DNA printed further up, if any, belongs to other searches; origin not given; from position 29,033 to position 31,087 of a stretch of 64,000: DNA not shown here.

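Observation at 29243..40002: OMP beta-barrel + 2330-aa giant secreted protein + multi-Fn3 protein: a tightly packed three-gene envelope module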

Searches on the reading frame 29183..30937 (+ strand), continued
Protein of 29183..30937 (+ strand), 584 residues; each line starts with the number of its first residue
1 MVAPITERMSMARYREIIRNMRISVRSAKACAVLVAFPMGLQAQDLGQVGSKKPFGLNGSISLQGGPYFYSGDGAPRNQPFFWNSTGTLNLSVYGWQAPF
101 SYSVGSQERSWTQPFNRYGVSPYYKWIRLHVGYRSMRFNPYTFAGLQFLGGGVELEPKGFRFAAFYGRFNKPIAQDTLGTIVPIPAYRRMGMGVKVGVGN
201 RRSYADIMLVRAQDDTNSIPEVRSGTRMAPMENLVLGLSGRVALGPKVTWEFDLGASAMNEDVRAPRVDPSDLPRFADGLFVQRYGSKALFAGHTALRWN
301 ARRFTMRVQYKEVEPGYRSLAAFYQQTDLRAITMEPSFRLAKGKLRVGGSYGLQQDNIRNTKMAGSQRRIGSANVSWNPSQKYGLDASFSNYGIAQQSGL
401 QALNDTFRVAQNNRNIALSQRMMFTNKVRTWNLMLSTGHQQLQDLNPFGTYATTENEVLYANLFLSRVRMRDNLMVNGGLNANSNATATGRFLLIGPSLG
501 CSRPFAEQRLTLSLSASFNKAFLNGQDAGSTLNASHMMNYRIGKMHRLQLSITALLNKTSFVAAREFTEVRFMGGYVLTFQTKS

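Call 79: find_related_loci(query=A4, collection=genome_contigs, flank=10000)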
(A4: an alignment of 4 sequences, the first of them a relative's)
Query A4 (268 aa) in genome_contigs; peptide patterns used: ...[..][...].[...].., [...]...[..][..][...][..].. (x = any residue, [..] = any of these).
92 stretches matched a pattern; 71 encode a relative of the query (tblastn E <= 1e-3); 71 distinct loci.
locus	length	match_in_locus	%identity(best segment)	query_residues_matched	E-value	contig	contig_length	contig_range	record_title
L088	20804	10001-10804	100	1-268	0e+0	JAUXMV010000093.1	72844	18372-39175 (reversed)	MAG: Bacteroidales bacterium isolate C1_concoct.bin.122 C1_k141_110354, whole genome shotgun sequence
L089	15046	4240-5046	64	1-268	6e-121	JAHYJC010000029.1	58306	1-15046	MAG: Lentimicrobium sp. isolate KA12 NODE_327_length_58306_cov_13.210866, whole genome shotgun sequence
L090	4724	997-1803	64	1-268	2e-119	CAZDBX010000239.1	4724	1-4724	MAG TPA_asm: uncultured Lentimicrobium sp. isolate binchicken_co117_320 genome assembly, contig: NODE_30232_length_4724_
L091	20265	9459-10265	64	1-268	2e-117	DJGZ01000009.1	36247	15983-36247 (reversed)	MAG TPA_asm: Bacteroidales bacterium UBA5833 UBA5833_contig_1031, whole genome shotgun sequence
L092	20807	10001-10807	62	1-268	3e-116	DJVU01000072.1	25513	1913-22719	MAG TPA_asm: Bacteroidales bacterium UBA6248 UBA6248_contig_89285, whole genome shotgun sequence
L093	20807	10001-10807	62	1-268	2e-114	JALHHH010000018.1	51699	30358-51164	MAG: Bacteroidales bacterium isolate 4-aug_S1_065 scaffold_422, whole genome shotgun sequence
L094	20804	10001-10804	59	1-268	3e-111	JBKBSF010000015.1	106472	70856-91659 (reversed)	MAG: Bacteroidales bacterium isolate 21H_022.bin.26 NODE_16_length_106472_cov_7.658649, whole genome shotgun sequence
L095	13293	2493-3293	58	1-268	6e-107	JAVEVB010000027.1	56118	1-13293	MAG: Lentimicrobium sp. isolate BF4_106 NODE_1571_length_56118_cov_8.129574_Biofilm4, whole genome shotgun sequence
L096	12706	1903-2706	57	1-268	8e-106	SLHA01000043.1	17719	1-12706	MAG: Candidatus Latescibacterota bacterium isolate CSSed165cm_126R1 CSSed16-5cm-8489, whole genome shotgun sequence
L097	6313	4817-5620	57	1-268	2e-104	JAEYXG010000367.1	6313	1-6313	MAG: Bacteroidetes bacterium isolate OH_CBlB_2 k127_714956, whole genome shotgun sequence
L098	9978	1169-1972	57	1-268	2e-104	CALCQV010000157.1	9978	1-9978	MAG TPA_asm: uncultured Bacteroidales bacterium isolate SRR1561999_bin.88_CONCOCT_v1.1_MAG genome assembly, contig: ERZ7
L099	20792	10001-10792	58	3-266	6e-103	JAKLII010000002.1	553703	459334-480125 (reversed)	MAG: Bacteroidetes bacterium isolate RA.bin83 RA.bin83_2, whole genome shotgun sequence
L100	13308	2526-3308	56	6-266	3e-102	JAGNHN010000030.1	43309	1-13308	MAG: Lentimicrobiaceae bacterium isolate Go_SlDig_bin_16 Go_SlDig_2288_length_43309_cov_10.985156, whole genome shotgun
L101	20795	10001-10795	48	1-267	9e-85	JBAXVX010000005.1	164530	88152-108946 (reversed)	MAG: Bacteroidota bacterium isolate ELA698 MAG698_5, whole genome shotgun sequence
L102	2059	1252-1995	51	1-250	6e-86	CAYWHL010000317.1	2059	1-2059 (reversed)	MAG TPA_asm: uncultured Methanoregula sp. isolate SRP178699_co1_135 genome assembly, contig: NODE_96999_length_2059_cov_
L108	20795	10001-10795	39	1-266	2e-59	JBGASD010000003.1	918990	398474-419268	MAG: Bacteroidia bacterium isolate MAG_MBR_H10.34 MBRH10-34_opera_contig_18, whole genome shotgun sequence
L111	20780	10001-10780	38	6-264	1e-55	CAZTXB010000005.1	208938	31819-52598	MAG TPA_asm: uncultured Chitinophaga sp. isolate SRP150892_co2_495 genome assembly, contig: NODE_40_length_208938_cov_52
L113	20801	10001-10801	38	3-268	2e-50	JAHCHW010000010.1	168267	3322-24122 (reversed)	MAG: Chitinophagales bacterium isolate TGS_BAC7 BAC7_10, whole genome shotgun sequence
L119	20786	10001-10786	35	3-266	8e-47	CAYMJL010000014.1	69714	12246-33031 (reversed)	MAG TPA_asm: uncultured Flavobacteriales bacterium isolate SRP062349_co2_45 genome assembly, contig: NODE_250_length_697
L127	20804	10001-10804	35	1-268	6e-44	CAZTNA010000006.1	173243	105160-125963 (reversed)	MAG TPA_asm: uncultured Chitinophaga sp. isolate SRP189682_co1_341 genome assembly, contig: NODE_45_length_173243_cov_9.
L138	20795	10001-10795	32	1-264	1e-33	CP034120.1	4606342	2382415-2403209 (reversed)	Glaciecola amylolytica strain THG-3.7 chromosome, complete genome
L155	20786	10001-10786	24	6-266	1e-11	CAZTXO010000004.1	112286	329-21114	MAG TPA_asm: uncultured Saprospiraceae bacterium isolate SRP173033_co3_50 genome assembly, contig: NODE_98_length_112286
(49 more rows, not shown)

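Call 85: search_protein_families(library=phrogs, proteins=[window:29243-30937:+], max_evalue=0.01)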
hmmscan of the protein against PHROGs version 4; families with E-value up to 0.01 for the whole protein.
window:29243-30937:+ (564 aa): 0 families

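Call 87: search_solved_structures(query=A3, max_evalue=10)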
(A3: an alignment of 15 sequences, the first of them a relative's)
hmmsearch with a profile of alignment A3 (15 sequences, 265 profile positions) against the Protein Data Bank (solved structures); distinct sequences matched with E-value up to 10: 19.
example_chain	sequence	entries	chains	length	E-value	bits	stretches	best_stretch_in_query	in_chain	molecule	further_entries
8bvo_A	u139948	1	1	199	0.043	16.3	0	227-247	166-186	Titin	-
4jgy_C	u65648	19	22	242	0.12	14.8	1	49-99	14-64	Polyprotein, capsid protein VP3 | VP3 | coxsackievirus A16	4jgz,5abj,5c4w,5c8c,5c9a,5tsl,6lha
7y7m_C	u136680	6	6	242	0.14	14.6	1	49-99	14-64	Capsid protein VP3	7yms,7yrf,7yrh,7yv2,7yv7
8bxr_A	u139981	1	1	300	0.16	14.4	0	227-247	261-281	Titin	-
1x5l_A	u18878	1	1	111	0.32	13.4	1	194-247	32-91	Ephrin type-A receptor 8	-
8e31_C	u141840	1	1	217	0.35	13.3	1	49-99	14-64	VP3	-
5fm5_M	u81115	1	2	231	0.37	13.2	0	140-185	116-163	MYOMESIN-1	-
4u3h_A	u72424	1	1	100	0.37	13.2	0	156-186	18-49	FN3con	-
8c6d_C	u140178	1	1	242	0.4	13.1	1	49-99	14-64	Genome polyprotein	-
3j91_3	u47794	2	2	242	0.41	13.1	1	49-99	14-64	VP3 | capsid protein VP3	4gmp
6diz_C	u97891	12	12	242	0.41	13.1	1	49-99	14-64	VP3 | Polyprotein | Genome polyprotein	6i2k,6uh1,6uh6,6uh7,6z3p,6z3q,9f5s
8e2y_C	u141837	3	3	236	0.41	13.1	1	49-99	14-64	Genome polyprotein | VP3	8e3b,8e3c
4n43_C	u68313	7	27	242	0.41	13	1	49-99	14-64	Capsid protein VP3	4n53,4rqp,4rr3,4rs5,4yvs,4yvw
3j22_C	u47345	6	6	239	0.41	13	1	49-99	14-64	capsid protein VP3 | Genome Polyprotein, capsid protein VP3 | Genome polyprotein (Fragment)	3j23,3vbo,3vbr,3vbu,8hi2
3vbf_C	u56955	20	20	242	0.42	13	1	49-99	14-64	Genome Polyprotein, capsid protein VP3 | Genome Polyprotein, vapsid protein VP3 | VP3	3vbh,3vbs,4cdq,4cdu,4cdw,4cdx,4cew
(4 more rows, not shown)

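Call 91: search_protein_families(library=pfam, proteins=[L088:14051-15550:+, L094:14594-16093:+, L099:14510-16009:+, L101:14099-15598:+, L108:14540-16039:+, L113:14135-15634:+, L127:14288-15787:+, L111:15647-17146:+, L138:13595-15094:+, L119:12566-14065:+], max_evalue=0.01)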
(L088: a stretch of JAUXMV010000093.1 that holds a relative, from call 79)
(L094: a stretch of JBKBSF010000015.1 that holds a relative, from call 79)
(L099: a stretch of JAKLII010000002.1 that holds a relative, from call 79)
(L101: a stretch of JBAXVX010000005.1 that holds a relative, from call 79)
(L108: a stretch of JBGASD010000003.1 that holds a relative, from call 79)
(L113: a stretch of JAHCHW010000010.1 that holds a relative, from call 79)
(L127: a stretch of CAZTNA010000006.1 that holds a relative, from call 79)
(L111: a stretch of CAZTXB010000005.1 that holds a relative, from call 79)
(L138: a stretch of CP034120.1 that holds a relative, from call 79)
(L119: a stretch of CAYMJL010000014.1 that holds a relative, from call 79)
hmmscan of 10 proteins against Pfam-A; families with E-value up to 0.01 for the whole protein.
L088:14051-15550:+ (500 aa): 0 families

L094:14594-16093:+ (500 aa): 0 families

L099:14510-16009:+ (500 aa): 0 families

L101:14099-15598:+ (500 aa): 0 families

L108:14540-16039:+ (500 aa): 0 families

L113:14135-15634:+ (500 aa): 0 families

L127:14288-15787:+ (500 aa): 0 families

L111:15647-17146:+ (500 aa): 0 families

L138:13595-15094:+ (500 aa): 0 families

L119:12566-14065:+ (500 aa): 0 families

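Call 92: search_protein_families(library=pfam, alignment_id=A1, max_evalue=0.01)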
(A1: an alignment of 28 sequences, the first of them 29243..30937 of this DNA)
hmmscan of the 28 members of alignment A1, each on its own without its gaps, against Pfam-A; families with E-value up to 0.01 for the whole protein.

A. member 1, window:29243-30937:+ (564 aa): 0 families

B. families by the number of members that match (of 28 scanned): 1 family
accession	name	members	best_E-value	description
PF12477.13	TraW_N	1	0.0069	Sex factor F TraW protein N terminal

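Call 96: find_related_loci(query=A5, collection=genome_contigs, flank=10000)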
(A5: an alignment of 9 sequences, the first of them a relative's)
Query A5 (572 aa) in genome_contigs; peptide patterns used: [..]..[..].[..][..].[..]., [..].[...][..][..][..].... (x = any residue, [..] = any of these).
322 stretches matched a pattern; 294 encode a relative of the query (tblastn E <= 1e-3); the best 80 are kept; 80 distinct loci.
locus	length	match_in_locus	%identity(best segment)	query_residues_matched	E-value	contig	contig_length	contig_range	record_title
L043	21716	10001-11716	100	1-572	0e+0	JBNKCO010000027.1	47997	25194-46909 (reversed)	MAG: Bacteroidales bacterium isolate F1F2.bin.22.orig k141_557199, whole genome shotgun sequence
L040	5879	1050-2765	72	1-572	0e+0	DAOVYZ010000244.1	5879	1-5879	MAG TPA_asm: Bacteroidales bacterium isolate CSMAG_1796 CSMAG_1796_k141_5844169_length_5879_cov_9.0000, whole genome sho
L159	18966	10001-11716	73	1-572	0e+0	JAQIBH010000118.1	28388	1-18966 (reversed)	MAG: Bacteroidales bacterium isolate GH36 k119_66471, whole genome shotgun sequence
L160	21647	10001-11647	38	5-572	9e-119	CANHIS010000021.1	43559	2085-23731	MAG: Bacteroidetes bacterium isolate RE-26jul17-123 genome assembly, contig: RE-26jul17-C891, whole genome shotgun seque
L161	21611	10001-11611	39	18-572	8e-116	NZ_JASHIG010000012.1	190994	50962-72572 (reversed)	Flectobacillus roseus strain LMG 24501 MS24501_ctg012, whole genome shotgun sequence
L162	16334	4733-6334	39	2-530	2e-115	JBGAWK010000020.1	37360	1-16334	MAG: Chitinophagales bacterium isolate MAG_MBR_AS.9 MBRAS-9_NODE_20_length_37360_cov_4.555669, whole genome shotgun sequ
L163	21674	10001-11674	36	5-572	1e-114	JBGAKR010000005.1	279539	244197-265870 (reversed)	MAG: Bacteroidia bacterium isolate MAG_AAO_H125.12 AAOH125-12_opera_contig_189, whole genome shotgun sequence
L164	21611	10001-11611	38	18-572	7e-115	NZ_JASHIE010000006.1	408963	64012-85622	Flectobacillus rivi strain LFS242W LFS242W_ctg006, whole genome shotgun sequence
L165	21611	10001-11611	39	18-572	1e-114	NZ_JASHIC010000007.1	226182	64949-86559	Flectobacillus longus strain LYT7W LYT7W_ctg007, whole genome shotgun sequence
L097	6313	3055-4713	39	3-572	2e-114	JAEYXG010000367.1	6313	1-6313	MAG: Bacteroidetes bacterium isolate OH_CBlB_2 k127_714956, whole genome shotgun sequence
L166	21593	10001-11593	38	1-537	1e-114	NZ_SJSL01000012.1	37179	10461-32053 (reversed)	Pedobacter psychroterrae strain RP-1-14 contig12, whole genome shotgun sequence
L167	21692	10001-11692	36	1-572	2e-114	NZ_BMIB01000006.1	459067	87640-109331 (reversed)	Filimonas zeae strain CGMCC 1.15290 sequence06, whole genome shotgun sequence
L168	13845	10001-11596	38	1-536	2e-113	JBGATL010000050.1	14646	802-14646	MAG: Flavobacteriales bacterium isolate MAG_MBR_AS.45 MBRAS-45_scaffold_6495, whole genome shotgun sequence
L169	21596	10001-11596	38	1-536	9e-113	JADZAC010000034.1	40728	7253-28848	MAG: Flavobacteriales bacterium isolate SJ6 c_000000228391, whole genome shotgun sequence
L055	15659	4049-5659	38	18-572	1e-112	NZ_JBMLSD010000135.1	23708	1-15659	MAG: Flectobacillus sp. isolate LE_464094 NODE_2639_length_23708_cov_28.009132, whole genome shotgun sequence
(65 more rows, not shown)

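Call 100: search_protein_families(library=pfam, proteins=[L041:8126-9949:+, L084:7863-9932:+, L155:5420-7279:+, L094:3474-6179:-, L046:18002-21118:+, L067:17952-21419:+], max_evalue=0.001)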
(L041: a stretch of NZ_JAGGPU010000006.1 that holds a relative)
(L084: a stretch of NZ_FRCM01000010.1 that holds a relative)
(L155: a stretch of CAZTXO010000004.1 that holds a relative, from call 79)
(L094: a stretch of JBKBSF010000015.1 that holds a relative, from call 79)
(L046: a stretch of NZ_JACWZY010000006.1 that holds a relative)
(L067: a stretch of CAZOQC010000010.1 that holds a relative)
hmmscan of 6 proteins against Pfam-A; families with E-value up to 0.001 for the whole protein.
L041:8126-9949:+ (607 aa): 1 family
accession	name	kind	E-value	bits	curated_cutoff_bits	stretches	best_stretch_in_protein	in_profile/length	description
PF01391.23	Collagen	-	1.6e-16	60.2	27.2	1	231-273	10-52/60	Collagen triple helix repeat (20 copies)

L084:7863-9932:+ (689 aa): 0 families

L155:5420-7279:+ (619 aa): 2 families
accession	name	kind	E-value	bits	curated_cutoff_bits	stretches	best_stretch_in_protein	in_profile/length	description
PF13884.11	Peptidase_S74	-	3.6e-19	69.2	22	1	510-563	1-58/58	Chaperone of endosialidase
PF01391.23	Collagen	-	4.4e-17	62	27.2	2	245-300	4-59/60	Collagen triple helix repeat (20 copies)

L094:3474-6179:- (901 aa): 2 families
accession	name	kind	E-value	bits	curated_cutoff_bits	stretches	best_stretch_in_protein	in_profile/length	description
PF01391.23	Collagen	-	2.4e-24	85.3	27.2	3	245-297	4-56/60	Collagen triple helix repeat (20 copies)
PF13884.11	Peptidase_S74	-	1.3e-08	35.4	22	1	769-839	1-55/58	Chaperone of endosialidase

L046:18002-21118:+ (1038 aa): 14 families
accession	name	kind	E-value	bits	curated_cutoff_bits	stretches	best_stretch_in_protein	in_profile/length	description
PF00041.27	fn3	-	2.3e-98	323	25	9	24-107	2-82/84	Fibronectin type III domain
PF16656.11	Pur_ac_phosph_N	-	1.2e-39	135.2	30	4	27-109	3-92/93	Purple acid Phosphatase, N-terminal domain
PF24489.1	Ig_J_second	-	2.7e-37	127.4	27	1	439-474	53-90/105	Tip attachment protein J second Ig-like domain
PF25059.1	FN3_DSCAM-DSCAML_C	-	2.6e-34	117.8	39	0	783-844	12-72/89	DSCAM/DSCAML C-terminal Fn3-like domain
PF25788.1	Ig_Rha78A_N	-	2.3e-29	102.2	27.4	0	421-477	39-100/105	Rha78A-like, N-terminal immunoglobulin domain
PF16655.11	PhoD_N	-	1.2e-18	67.8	30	0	443-465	60-78/90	PhoD-like phosphatase, N-terminal domain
PF21200.3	Glyco_hydro_39_C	-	2.8e-14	53.6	27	0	396-472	3-82/89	Alpha-L-iduronidase C-terminal domain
PF09294.16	Interfer-bind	-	5.4e-13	49.5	21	0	807-854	55-104/104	Interferon-alpha/beta receptor, fibronectin type III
PF22633.2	F5_F8_type_C_2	-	2.6e-12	47.6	27.8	0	310-358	31-83/91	NedA-like, galactose-binding domain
PF21605.3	CRLF2-like_D2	-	1.2e-11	45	27.3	0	25-98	4-74/94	Cytokine receptor-like factor 2-like, D2 domain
PF00754.31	F5_F8_type_C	-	4e-09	37.1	28.2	0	400-473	44-124/127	F5/8 type C domain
PF01108.23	Tissue_fac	-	1e-08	35.4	27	0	6-101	6-106/107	Tissue factor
PF25814.1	fn3_SORL1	-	7.7e-08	32.7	27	0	24-92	4-70/90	SORL1-like, fn3 domain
PF10179.15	NDNF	-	6.9e-06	26.6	27.3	0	32-101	51-117/127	Neuron-derived neurotrophic factor, first Fn(III) domain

L067:17952-21419:+ (1155 aa): 11 families
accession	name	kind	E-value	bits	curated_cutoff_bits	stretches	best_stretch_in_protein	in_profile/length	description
PF00041.27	fn3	-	1.3e-80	266.1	25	8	790-870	2-79/84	Fibronectin type III domain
PF24489.1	Ig_J_second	-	5.3e-31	107.2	27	1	833-876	49-94/105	Tip attachment protein J second Ig-like domain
PF25059.1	FN3_DSCAM-DSCAML_C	-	8e-25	87.5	39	0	714-776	13-74/89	DSCAM/DSCAML C-terminal Fn3-like domain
PF25788.1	Ig_Rha78A_N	-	4e-24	85.3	27.4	0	743-781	60-99/105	Rha78A-like, N-terminal immunoglobulin domain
PF16656.11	Pur_ac_phosph_N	-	1.1e-23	84.1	30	1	797-866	9-86/93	Purple acid Phosphatase, N-terminal domain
PF21200.3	Glyco_hydro_39_C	-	3.4e-13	50.2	27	0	515-588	4-80/89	Alpha-L-iduronidase C-terminal domain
PF16655.11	PhoD_N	-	4.5e-13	50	30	0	842-862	61-81/90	PhoD-like phosphatase, N-terminal domain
PF09294.16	Interfer-bind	-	1.2e-05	25.9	21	0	279-312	69-103/104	Interferon-alpha/beta receptor, fibronectin type III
PF22633.2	F5_F8_type_C_2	-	1.4e-05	26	27.8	0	520-567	31-81/91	NedA-like, galactose-binding domain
PF00754.31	F5_F8_type_C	-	2.8e-05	24.7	28.2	0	520-571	46-103/127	F5/8 type C domain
PF18962.6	Por_Secre_tail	-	0.00046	20.9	27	0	1088-1152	10-73/75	Secretion system C-terminal sorting domain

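Call 111: find_related_loci(query=A6, collection=genome_contigs, flank=8000)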
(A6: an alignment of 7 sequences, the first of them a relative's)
Query A6 (570 aa) in genome_contigs; peptide patterns used: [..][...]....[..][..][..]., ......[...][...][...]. (x = any residue, [..] = any of these).
598 stretches matched a pattern (row limit reached: there are more); 585 encode a relative of the query (tblastn E <= 1e-3); the best 80 are kept; 79 distinct loci.
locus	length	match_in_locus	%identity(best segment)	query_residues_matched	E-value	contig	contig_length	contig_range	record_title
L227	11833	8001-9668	67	15-570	0e+0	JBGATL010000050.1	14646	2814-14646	MAG: Flavobacteriales bacterium isolate MAG_MBR_AS.45 MBRAS-45_scaffold_6495, whole genome shotgun sequence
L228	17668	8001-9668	66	15-570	0e+0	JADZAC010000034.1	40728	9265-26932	MAG: Flavobacteriales bacterium isolate SJ6 c_000000228391, whole genome shotgun sequence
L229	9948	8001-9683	61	12-570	0e+0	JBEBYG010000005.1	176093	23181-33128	MAG: Cryomorpha ignava isolate T2.bin.84 NODE_158_length_176093_cov_20.672434, whole genome shotgun sequence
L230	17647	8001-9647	61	24-570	0e+0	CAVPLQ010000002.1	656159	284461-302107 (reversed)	MAG: uncultured Flavobacteriales bacterium isolate MFD09964.bin.1.3 genome assembly, contig: contig_16766, whole genome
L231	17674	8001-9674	61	15-570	0e+0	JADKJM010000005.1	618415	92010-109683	MAG: Flavobacteriales bacterium isolate Vibo_18-Q3-R45-57_BATAC.153 tig00001551-10-6194950, whole genome shotgun sequenc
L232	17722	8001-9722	54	8-570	0e+0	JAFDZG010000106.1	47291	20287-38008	MAG: Bacteroidetes bacterium isolate SZAS-77 CK_MAG-49__106__length-47291, whole genome shotgun sequence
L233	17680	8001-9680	55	15-570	0e+0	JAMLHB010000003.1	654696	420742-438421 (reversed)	MAG: Flavobacteriales bacterium isolate ACE_NR_BACT18 ACE_NR_BACT18_3, whole genome shotgun sequence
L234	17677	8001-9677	53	15-570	0e+0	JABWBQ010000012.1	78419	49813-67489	MAG: Flavobacteriales bacterium isolate MAG_34 scaffold_425, whole genome shotgun sequence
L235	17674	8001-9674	61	15-570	0e+0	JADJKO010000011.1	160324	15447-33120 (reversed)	MAG: Flavobacteriales bacterium isolate EsbE_18-Q3-R3-47_BATAC.451 tig00006014-10-1588950, whole genome shotgun sequence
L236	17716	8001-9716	53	5-570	0e+0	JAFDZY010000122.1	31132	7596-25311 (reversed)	MAG: Bacteroidetes bacterium isolate SZAS AMP-78 CK_MAG-79__122__length-31132, whole genome shotgun sequence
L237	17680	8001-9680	62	13-570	0e+0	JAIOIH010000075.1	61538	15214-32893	MAG: Flavobacteriales bacterium isolate MAG_25 contig_242114, whole genome shotgun sequence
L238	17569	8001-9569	34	28-544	6e-103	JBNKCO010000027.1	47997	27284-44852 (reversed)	MAG: Bacteroidales bacterium isolate F1F2.bin.22.orig k141_557199, whole genome shotgun sequence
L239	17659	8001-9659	34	15-570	7e-99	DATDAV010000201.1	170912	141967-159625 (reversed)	MAG TPA_asm: Chryseolinea sp. isolate SMAG_U105 k141_1872362, whole genome shotgun sequence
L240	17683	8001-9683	35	9-570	1e-98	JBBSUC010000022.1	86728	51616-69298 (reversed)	MAG: Cytophagales bacterium isolate SVL2_sbin.36 SVL2_sbin.36_k141_1444052_L_86728_cov_16.7999, whole genome shotgun seq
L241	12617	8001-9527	35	12-521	1e-98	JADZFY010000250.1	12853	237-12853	MAG: Chitinophagaceae bacterium isolate SJ882 c_000000614622, whole genome shotgun sequence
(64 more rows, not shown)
